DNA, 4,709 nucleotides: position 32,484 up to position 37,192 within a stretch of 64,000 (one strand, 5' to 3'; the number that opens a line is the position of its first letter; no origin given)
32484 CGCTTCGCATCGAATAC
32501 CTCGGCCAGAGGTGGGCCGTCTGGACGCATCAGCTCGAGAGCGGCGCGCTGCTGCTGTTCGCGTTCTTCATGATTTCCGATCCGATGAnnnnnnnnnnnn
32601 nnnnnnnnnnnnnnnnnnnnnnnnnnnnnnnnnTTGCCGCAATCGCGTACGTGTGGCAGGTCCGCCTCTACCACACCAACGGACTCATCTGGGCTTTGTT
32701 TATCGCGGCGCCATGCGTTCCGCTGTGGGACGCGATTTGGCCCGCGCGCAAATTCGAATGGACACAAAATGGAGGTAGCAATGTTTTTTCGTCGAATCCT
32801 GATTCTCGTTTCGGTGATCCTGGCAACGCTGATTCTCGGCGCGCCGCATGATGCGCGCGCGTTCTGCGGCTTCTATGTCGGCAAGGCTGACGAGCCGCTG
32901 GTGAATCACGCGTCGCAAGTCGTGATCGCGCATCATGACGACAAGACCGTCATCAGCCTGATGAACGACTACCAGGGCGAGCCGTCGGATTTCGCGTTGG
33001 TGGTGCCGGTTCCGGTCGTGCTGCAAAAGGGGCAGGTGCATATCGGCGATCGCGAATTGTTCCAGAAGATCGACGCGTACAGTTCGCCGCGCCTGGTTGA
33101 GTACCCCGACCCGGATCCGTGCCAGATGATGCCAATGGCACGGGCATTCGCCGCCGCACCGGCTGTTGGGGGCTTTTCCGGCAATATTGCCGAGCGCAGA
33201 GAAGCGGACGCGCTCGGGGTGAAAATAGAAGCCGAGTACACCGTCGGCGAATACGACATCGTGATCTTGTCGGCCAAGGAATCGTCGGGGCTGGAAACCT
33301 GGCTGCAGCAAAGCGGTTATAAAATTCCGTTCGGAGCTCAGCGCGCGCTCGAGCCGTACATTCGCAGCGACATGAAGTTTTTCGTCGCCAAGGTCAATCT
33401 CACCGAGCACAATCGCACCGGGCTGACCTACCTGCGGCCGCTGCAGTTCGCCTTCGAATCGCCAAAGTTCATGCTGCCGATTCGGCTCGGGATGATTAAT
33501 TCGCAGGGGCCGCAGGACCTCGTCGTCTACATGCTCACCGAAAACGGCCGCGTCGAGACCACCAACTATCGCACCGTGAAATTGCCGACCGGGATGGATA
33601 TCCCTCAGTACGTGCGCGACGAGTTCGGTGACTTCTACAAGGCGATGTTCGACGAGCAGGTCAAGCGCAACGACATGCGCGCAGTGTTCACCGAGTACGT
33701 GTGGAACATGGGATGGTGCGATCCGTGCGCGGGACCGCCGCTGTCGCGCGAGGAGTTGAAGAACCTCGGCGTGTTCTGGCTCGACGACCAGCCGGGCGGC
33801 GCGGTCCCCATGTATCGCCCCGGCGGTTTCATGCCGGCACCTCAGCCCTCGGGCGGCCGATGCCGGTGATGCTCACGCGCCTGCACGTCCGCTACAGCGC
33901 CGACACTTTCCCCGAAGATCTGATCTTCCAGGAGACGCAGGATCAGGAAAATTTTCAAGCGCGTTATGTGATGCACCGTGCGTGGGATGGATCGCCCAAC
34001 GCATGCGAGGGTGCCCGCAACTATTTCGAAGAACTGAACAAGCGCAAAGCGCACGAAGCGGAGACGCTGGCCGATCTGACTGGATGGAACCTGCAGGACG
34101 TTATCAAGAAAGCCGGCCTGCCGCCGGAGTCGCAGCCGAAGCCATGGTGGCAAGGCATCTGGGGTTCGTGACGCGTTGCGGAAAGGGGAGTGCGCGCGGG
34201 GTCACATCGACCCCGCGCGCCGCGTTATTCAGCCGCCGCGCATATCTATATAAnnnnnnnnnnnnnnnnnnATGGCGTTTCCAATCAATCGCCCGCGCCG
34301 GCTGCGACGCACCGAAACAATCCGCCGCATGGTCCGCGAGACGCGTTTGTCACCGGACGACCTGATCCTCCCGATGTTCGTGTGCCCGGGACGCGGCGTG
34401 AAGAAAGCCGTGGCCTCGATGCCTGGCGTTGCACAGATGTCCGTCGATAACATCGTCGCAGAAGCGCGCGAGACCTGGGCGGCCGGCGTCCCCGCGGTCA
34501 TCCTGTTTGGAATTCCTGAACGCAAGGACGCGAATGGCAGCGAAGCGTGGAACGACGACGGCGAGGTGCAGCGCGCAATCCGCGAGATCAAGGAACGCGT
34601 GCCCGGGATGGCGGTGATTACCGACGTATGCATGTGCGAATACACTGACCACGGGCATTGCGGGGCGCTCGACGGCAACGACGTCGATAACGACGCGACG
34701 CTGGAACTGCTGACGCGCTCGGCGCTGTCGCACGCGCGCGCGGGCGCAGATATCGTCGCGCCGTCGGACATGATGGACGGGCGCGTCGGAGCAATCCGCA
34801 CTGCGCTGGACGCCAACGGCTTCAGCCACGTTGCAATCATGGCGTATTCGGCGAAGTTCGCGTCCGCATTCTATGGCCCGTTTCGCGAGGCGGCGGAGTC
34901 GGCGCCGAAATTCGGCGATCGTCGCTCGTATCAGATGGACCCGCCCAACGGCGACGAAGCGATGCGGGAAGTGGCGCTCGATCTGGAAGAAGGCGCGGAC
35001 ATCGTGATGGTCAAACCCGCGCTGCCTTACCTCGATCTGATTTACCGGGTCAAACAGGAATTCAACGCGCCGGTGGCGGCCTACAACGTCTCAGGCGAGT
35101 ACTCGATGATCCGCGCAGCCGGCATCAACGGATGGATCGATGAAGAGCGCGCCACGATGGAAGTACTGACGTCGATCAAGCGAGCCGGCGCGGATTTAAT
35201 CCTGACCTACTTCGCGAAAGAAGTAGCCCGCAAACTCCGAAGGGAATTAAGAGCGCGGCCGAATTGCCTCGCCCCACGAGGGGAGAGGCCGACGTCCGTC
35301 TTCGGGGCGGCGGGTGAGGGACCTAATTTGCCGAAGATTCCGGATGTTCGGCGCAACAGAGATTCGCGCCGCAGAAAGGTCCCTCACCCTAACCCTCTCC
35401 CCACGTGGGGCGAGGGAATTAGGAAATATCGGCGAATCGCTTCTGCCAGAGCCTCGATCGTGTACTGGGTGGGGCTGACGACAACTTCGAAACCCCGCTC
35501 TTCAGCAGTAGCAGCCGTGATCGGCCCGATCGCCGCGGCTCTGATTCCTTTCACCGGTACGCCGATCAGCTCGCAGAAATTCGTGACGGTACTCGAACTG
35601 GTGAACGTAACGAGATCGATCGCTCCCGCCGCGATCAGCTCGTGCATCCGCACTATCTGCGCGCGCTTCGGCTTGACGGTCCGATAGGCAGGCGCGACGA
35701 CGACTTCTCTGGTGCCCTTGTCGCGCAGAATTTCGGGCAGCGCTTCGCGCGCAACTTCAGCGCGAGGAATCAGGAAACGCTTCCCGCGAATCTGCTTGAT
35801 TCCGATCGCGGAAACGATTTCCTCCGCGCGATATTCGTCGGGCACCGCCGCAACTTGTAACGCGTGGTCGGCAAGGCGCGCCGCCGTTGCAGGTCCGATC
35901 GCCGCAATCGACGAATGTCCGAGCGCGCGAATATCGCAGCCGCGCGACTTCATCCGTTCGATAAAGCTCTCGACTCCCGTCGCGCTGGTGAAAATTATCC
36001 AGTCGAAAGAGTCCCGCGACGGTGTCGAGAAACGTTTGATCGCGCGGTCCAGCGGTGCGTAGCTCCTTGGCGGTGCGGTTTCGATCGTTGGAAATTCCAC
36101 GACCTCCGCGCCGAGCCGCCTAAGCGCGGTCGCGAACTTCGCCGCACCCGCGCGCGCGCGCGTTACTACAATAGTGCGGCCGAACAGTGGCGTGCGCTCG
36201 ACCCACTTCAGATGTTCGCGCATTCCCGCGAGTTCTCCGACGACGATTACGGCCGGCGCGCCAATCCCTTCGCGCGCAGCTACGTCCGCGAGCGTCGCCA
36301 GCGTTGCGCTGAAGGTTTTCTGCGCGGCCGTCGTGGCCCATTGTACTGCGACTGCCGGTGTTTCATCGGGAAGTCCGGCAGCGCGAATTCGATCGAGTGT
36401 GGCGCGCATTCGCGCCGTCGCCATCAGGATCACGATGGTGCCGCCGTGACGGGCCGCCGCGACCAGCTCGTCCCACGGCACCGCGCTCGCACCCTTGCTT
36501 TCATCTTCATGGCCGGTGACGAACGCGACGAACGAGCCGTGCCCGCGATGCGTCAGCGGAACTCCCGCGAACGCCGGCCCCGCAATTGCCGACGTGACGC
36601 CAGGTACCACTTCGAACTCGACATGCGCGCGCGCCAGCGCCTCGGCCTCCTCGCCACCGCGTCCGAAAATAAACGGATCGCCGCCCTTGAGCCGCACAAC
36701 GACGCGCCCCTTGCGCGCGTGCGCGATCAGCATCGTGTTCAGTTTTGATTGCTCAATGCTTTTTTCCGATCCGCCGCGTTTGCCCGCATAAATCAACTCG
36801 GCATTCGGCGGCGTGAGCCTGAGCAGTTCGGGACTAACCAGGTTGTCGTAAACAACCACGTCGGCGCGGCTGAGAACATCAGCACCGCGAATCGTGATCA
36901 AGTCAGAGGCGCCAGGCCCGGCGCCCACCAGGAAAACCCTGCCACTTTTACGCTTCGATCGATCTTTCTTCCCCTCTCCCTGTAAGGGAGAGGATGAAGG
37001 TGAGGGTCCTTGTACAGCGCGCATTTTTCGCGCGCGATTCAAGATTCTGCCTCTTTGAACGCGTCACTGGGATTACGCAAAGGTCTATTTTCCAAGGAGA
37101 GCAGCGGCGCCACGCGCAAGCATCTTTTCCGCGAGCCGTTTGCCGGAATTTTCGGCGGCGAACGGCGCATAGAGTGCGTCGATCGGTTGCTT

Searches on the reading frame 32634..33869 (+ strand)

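Call 40: search_protein_families(library=pfam, proteins=[window:32634-33869:+], max_evalue=0.001)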
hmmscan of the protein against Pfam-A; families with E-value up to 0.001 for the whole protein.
window:32634-33869:+ (411 aa): 1 family
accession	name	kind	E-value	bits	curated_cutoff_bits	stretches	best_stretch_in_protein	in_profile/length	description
PF10092.14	DUF2330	-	3.1e-63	214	24.7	1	74-382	3-255/279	Uncharacterized protein conserved in bacteria (DUF2330)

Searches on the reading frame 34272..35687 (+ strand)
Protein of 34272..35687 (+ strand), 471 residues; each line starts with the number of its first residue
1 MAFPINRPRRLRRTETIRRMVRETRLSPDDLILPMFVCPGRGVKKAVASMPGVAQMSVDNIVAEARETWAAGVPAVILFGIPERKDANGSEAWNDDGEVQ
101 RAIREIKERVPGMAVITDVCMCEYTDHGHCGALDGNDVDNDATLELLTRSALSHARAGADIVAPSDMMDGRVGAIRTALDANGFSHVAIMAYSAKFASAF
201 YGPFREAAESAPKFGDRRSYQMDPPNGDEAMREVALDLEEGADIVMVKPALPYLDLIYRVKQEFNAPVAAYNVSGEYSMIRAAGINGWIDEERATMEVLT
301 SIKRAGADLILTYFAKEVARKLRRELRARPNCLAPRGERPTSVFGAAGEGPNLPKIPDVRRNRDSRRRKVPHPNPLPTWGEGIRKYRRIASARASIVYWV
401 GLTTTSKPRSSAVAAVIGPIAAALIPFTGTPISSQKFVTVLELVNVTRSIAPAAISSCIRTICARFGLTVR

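Call 40: search_protein_families(library=pfam, proteins=[window:34272-35687:+], max_evalue=0.001)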
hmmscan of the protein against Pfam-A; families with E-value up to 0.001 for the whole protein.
window:34272-35687:+ (471 aa): 1 family
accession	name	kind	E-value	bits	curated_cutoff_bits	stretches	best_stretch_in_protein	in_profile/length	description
PF00490.27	ALAD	-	3.1e-154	513.3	24.6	1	6-320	2-316/317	Delta-aminolevulinic acid dehydratase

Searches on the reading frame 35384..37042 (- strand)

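Call 40: search_protein_families(library=pfam, proteins=[window:35384-37042:-], max_evalue=0.001)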
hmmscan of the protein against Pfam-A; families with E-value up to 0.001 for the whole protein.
window:35384-37042:- (552 aa): 2 families
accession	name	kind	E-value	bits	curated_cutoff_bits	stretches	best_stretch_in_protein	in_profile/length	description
PF02602.20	HEM4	-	9.4e-60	202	27.5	1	302-533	2-230/231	Uroporphyrinogen-III synthase HemD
PF00590.25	TP_methylase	-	1.1e-48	166.4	27.8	1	36-252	2-212/212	Tetrapyrrole (Corrin/Porphyrin) Methylases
